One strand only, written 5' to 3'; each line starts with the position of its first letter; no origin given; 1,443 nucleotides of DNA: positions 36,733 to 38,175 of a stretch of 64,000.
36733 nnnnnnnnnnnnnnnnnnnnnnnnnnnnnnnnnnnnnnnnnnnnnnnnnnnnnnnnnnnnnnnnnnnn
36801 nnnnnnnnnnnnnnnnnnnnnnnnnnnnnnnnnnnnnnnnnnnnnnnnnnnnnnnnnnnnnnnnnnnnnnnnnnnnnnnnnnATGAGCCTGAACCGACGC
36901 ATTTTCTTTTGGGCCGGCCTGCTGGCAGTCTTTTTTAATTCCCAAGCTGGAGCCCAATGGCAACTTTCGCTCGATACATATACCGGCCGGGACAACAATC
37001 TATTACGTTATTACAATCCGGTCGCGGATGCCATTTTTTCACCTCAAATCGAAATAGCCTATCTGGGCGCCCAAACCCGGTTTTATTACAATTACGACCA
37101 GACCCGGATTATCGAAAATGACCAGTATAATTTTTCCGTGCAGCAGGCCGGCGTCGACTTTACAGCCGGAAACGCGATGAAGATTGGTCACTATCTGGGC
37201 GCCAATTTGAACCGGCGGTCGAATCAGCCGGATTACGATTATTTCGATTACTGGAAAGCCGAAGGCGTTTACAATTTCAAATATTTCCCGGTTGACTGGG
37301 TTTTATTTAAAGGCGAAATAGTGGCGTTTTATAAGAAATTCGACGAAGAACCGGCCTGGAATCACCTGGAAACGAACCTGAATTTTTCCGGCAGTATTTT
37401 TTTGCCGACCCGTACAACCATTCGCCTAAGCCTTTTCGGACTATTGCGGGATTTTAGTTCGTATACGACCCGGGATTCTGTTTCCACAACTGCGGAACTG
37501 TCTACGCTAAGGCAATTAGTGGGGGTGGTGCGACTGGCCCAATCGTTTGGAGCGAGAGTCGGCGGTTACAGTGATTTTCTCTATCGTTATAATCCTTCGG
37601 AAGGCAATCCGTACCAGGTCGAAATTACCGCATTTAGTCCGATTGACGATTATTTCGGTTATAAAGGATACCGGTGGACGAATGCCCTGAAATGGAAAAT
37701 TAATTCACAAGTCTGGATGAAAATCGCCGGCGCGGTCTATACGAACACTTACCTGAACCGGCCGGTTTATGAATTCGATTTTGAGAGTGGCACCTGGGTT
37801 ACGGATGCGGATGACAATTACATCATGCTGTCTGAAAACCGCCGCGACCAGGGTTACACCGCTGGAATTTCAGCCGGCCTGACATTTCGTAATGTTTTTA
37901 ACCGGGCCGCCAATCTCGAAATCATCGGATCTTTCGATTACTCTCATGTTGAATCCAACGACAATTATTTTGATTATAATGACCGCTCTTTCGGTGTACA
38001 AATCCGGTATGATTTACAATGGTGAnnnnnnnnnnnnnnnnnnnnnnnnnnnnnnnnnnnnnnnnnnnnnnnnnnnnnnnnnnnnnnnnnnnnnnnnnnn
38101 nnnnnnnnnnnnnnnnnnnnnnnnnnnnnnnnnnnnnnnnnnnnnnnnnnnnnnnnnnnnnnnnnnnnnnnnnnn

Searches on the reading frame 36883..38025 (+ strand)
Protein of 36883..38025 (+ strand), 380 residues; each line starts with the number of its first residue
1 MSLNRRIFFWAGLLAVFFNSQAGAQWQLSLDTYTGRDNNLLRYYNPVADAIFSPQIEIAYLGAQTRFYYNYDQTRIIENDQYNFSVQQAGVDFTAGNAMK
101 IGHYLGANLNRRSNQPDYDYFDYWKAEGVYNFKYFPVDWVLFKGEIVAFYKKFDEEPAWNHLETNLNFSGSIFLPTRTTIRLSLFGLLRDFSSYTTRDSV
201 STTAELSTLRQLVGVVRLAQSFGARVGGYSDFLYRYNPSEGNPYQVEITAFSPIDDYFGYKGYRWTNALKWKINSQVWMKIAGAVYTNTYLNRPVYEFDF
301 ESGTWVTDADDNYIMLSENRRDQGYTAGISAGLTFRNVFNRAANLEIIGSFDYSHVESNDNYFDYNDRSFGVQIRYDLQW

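Call 20: find_encoding_contigs(protein=window:36883-38025:+, flank=10000, max_places=1)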
Protein window:36883-38025:+ (380 aa): 11 contigs read that carry it; 1 place shown.
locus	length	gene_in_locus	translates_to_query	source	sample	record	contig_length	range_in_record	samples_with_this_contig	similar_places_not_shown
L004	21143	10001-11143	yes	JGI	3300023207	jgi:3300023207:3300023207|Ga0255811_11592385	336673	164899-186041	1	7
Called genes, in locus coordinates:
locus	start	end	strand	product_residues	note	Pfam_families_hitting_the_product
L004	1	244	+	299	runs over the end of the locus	-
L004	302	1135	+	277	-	PF13525:YfiO, PF00515:TPR_1 (faint), PF07719:TPR_2 (faint), PF13174:TPR_6 (faint), PF13432:TPR_16 (faint)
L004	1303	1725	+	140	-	PF01467:CTP_transf_like (weak)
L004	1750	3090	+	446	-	PF00324:AA_permease, PF13520:AA_permease_2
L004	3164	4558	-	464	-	PF07690:MFS_1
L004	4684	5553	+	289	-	PF01145:Band_7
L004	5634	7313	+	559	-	PF00512:HisKA, PF02518:HATPase_c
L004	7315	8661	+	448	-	PF00072:Response_reg, PF00158:Sigma54_activat, PF14532:Sigma54_activ_2, PF07728:AAA_5, PF25601:AAA_lid_14, PF02954:HTH_8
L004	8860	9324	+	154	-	-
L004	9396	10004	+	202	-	-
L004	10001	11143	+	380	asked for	-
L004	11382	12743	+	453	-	PF00291:PALP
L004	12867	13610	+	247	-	PF01863:YgjP-like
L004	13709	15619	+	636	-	PF17297:PEPCK_N, PF00821:PEPCK_GTP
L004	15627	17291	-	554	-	PF13522:GATase_6, PF13537:GATase_7, PF12481:DUF3700, PF00733:Asn_synthase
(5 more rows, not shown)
